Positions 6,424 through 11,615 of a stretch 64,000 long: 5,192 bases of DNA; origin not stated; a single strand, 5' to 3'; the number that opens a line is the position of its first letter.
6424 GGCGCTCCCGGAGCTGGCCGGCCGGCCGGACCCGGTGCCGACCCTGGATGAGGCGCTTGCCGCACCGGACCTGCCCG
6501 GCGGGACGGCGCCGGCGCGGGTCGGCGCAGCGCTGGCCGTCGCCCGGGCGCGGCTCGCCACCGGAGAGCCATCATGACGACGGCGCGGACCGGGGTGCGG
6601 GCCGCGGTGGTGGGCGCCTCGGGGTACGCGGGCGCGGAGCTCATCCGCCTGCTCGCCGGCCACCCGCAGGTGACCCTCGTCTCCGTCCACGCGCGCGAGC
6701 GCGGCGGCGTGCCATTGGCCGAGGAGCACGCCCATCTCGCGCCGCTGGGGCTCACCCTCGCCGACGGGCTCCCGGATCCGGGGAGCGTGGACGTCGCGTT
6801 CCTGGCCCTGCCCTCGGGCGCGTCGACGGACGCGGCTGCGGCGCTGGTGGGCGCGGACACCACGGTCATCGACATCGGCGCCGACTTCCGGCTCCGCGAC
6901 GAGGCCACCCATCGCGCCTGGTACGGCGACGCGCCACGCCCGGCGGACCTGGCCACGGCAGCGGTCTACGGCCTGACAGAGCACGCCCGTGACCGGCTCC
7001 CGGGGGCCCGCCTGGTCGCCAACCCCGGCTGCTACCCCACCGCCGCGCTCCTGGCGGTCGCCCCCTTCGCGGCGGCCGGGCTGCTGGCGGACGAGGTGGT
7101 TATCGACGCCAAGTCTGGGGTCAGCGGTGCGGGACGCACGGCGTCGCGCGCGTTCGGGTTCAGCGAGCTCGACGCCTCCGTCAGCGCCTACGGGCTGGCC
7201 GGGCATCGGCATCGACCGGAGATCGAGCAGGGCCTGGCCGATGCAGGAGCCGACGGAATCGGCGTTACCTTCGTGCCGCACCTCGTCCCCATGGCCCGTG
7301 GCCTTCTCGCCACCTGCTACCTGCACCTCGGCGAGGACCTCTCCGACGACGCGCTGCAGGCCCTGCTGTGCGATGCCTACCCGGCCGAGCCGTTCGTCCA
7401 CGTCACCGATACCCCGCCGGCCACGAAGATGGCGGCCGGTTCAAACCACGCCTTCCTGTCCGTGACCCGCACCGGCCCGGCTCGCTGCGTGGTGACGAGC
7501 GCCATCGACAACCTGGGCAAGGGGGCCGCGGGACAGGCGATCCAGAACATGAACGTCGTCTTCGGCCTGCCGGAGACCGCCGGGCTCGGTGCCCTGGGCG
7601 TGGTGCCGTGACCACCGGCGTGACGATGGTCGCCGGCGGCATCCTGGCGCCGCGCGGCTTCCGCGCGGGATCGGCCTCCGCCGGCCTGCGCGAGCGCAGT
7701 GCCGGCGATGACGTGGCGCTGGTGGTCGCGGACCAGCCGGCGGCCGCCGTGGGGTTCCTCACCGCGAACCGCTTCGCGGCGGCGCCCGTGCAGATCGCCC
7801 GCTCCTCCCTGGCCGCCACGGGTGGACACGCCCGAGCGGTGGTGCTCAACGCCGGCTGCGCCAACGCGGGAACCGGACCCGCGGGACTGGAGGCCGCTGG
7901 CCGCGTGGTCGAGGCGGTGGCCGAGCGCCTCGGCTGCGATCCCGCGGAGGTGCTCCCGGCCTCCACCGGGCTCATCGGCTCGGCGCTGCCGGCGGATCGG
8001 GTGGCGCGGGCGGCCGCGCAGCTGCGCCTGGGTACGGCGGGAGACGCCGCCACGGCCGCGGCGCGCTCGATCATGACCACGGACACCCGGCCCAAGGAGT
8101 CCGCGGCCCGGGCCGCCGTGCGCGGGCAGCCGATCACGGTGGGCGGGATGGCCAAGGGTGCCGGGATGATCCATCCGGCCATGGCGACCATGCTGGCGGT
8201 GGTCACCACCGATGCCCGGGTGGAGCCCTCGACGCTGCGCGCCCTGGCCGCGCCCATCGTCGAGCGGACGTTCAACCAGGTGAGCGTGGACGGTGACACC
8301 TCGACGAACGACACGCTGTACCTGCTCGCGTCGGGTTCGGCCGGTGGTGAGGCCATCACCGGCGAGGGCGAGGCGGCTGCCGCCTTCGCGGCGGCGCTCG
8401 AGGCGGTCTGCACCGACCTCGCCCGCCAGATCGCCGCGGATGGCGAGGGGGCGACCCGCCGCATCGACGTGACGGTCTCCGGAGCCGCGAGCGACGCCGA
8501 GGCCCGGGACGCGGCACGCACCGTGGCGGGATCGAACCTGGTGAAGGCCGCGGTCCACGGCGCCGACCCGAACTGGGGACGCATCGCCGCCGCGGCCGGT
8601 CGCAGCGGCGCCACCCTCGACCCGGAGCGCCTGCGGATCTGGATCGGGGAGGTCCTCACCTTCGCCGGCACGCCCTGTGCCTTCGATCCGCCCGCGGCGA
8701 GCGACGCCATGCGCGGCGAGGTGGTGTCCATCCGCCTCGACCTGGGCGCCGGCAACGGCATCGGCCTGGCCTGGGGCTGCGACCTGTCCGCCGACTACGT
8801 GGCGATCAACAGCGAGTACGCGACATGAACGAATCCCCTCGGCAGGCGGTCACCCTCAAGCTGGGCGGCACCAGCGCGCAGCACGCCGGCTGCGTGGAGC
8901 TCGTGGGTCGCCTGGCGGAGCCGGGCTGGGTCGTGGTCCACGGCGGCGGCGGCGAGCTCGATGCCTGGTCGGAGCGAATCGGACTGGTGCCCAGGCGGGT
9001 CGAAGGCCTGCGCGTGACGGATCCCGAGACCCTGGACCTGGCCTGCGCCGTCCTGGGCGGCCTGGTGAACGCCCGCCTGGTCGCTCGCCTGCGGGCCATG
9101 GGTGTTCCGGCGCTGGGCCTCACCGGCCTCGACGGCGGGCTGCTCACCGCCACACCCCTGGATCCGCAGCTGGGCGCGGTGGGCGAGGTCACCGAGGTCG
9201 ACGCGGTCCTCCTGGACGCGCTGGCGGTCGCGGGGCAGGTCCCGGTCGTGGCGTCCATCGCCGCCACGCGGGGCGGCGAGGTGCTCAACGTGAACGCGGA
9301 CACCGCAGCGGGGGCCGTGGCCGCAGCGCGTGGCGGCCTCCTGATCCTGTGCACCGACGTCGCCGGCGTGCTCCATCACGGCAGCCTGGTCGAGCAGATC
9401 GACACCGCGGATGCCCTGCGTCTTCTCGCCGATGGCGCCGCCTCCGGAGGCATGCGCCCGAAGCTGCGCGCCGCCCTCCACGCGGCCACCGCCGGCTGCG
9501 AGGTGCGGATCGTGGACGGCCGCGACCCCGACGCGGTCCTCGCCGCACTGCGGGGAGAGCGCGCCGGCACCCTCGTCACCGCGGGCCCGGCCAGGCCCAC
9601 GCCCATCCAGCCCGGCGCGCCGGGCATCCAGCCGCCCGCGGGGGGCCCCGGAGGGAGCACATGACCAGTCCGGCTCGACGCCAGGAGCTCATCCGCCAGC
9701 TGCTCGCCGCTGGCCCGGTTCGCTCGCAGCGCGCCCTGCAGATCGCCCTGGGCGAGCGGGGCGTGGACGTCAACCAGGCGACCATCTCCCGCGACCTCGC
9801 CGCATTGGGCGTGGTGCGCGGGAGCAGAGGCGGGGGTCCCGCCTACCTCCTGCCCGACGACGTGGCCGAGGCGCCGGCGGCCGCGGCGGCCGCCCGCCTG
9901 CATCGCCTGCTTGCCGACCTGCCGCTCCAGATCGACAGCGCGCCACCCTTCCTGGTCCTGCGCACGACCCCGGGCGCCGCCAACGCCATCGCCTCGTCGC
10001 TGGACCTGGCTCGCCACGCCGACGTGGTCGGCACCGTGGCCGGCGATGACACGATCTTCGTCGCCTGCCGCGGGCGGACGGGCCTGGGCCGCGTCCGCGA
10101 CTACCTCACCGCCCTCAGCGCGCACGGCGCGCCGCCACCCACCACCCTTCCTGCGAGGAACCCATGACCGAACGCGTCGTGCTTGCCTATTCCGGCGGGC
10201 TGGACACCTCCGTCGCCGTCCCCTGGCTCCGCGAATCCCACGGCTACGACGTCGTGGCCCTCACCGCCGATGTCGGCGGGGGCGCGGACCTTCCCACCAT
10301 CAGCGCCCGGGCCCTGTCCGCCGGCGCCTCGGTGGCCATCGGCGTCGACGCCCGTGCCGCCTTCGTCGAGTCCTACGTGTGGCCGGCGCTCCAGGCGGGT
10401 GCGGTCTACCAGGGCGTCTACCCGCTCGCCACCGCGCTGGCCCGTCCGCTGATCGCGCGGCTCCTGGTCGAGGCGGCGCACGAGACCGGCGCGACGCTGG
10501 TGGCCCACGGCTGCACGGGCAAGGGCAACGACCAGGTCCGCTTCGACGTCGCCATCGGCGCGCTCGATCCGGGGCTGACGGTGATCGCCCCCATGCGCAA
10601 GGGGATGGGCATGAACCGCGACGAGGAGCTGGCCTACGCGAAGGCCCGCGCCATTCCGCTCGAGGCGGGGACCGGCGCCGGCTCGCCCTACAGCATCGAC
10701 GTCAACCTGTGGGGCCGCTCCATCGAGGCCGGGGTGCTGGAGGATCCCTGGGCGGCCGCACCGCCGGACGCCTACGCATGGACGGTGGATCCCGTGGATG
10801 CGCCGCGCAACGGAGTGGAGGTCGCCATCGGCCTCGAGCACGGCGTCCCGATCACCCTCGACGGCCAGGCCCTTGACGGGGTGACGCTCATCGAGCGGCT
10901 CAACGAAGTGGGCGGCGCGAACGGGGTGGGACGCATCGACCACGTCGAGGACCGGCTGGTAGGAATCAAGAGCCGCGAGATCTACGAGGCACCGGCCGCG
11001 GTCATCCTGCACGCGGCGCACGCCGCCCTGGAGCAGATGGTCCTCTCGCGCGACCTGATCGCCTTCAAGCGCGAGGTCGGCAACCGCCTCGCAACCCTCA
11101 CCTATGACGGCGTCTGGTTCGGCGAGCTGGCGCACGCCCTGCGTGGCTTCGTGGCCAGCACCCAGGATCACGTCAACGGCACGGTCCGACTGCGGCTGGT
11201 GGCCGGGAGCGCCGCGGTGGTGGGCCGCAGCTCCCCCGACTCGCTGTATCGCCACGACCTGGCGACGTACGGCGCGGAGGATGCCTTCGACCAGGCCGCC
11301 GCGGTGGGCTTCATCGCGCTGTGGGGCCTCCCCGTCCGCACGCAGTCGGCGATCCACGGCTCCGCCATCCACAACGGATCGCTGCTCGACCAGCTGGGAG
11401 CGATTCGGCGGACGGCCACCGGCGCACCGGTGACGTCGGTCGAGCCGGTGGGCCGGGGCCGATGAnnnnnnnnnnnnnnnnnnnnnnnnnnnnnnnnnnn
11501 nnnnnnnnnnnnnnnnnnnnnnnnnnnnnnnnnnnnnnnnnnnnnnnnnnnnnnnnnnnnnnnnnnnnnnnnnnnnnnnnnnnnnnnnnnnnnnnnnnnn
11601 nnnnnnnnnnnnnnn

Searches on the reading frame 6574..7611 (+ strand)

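Call 79: search_protein_families(library=pfam, proteins=[window:6574-7611:+], max_evalue=0.00001)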
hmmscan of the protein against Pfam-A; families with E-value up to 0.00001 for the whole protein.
window:6574-7611:+ (345 aa): 3 families
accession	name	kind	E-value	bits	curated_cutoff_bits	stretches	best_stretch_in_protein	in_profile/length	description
PF22698.1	Semialdhyde_dhC_1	-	1.2e-49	168.7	27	1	153-313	1-165/165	Semialdehyde dehydrogenase, dimerisation domain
PF01118.30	Semialdhyde_dh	-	8.3e-22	78.3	26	1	9-142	1-118/121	Semialdehyde dehydrogenase, NAD binding domain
PF02774.23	Semialdhyde_dhC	-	6.2e-13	49.7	26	1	164-314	3-182/184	Semialdehyde dehydrogenase, dimerisation domain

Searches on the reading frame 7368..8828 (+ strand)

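Call 79: search_protein_families(library=pfam, proteins=[window:7368-8828:+], max_evalue=0.00001)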
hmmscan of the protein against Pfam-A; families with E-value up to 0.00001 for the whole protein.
window:7368-8828:+ (486 aa): 1 family
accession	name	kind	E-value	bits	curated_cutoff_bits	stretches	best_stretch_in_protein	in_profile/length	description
PF01960.23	ArgJ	-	1.7e-134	448.8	32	1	100-486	2-377/377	ArgJ family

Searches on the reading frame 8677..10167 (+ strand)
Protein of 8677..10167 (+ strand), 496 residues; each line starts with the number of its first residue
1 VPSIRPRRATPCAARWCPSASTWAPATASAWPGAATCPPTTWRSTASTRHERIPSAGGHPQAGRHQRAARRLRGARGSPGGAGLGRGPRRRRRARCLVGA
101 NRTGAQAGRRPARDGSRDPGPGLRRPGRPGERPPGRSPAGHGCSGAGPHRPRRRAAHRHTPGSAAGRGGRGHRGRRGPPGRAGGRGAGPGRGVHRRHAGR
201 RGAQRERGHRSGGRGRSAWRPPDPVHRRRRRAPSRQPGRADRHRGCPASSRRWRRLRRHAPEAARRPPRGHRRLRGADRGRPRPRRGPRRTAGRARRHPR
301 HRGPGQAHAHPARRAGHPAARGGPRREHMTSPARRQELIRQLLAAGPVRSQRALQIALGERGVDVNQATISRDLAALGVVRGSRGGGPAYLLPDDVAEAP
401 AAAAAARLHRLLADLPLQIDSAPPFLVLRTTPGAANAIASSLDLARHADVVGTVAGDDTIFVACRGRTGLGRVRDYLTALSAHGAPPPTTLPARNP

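Call 79: search_protein_families(library=pfam, proteins=[window:8677-10167:+], max_evalue=0.00001)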
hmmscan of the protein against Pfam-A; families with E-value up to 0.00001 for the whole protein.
window:8677-10167:+ (496 aa): 2 families
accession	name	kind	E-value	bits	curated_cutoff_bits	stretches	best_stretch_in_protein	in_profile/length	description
PF02863.23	Arg_repressor_C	-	5.4e-17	61.8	25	1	414-477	3-66/68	Arginine repressor, C-terminal domain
PF01316.27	Arg_repressor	-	3.1e-14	52.9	27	1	334-395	5-67/70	Arginine repressor, DNA binding domain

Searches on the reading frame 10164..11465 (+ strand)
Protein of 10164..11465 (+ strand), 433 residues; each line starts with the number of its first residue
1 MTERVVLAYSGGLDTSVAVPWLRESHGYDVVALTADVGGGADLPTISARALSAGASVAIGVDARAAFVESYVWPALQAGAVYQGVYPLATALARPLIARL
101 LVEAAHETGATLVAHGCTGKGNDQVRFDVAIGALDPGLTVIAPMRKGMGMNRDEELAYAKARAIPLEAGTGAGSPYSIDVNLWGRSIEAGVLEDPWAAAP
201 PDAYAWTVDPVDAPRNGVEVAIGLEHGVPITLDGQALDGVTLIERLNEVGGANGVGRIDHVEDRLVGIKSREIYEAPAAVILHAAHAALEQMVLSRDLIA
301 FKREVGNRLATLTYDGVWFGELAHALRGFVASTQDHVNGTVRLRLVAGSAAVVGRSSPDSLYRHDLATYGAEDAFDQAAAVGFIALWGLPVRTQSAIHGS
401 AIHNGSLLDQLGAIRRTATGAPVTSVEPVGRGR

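Call 79: search_protein_families(library=pfam, proteins=[window:10164-11465:+], max_evalue=0.00001)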
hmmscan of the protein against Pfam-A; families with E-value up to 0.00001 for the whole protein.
window:10164-11465:+ (433 aa): 2 families
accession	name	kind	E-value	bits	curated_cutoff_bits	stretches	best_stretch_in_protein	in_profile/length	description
PF20979.2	Arginosuc_syn_C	-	6.9e-83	278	27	1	176-392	1-217/219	Arginosuccinate synthase C-terminal domain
PF00764.25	Arginosuc_synth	-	4e-61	206.2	27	1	4-165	1-162/162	Arginosuccinate synthase N-terminal HUP domain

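Call 84: find_homologous_proteins(query=window:10164-11465:+, max_evalue=1e-50)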
Query window:10164-11465:+ (433 aa): 8000 proteins with E <= 1e-50 among 8000 candidates; the best 120 are listed.
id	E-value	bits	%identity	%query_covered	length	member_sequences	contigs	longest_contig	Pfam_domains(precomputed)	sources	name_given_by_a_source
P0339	1.3e-277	938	99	100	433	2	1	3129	PF00764.26,PF20979.3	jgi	jgi:argininosuccinate synthase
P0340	3.4e-253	858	92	98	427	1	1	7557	PF00764.26,PF20979.3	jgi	jgi:argininosuccinate synthase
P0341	1.1e-252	856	93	96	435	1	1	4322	PF00764.26,PF20979.3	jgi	jgi:argininosuccinate synthase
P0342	5.5e-252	854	88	100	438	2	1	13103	PF00764.26,PF20979.3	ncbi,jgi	jgi:argininosuccinate synthase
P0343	2.6e-250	848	92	97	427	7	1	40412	PF00764.26,PF20979.3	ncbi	-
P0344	8.1e-240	814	86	100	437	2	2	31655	PF00764.26,PF20979.3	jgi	jgi:argininosuccinate synthase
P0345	1.4e-231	787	87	96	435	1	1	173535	PF00764.26,PF20979.3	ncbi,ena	-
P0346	2.8e-225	766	84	96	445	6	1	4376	PF00764.26,PF20979.3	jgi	jgi:argininosuccinate synthase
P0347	2.0e-212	724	80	96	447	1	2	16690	PF00764.26,PF20979.3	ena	-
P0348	6.4e-189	646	72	97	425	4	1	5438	PF00764.26,PF20979.3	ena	-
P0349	5.3e-188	643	71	100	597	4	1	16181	PF13508.14,PF00764.26,PF20979.3,PF00583.32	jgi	jgi:argininosuccinate synthase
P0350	5.8e-188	643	71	99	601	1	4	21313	PF13673.14,PF13508.14,PF00764.26,PF20979.3,PF00583.32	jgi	jgi:argininosuccinate synthase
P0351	1.3e-187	642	71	95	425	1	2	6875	PF00764.26,PF20979.3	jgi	jgi:argininosuccinate synthase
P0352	3.2e-187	641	70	100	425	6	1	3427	PF00764.26,PF20979.3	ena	-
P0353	5.4e-187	640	71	97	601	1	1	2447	PF13508.14,PF00764.26,PF20979.3,PF00583.32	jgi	-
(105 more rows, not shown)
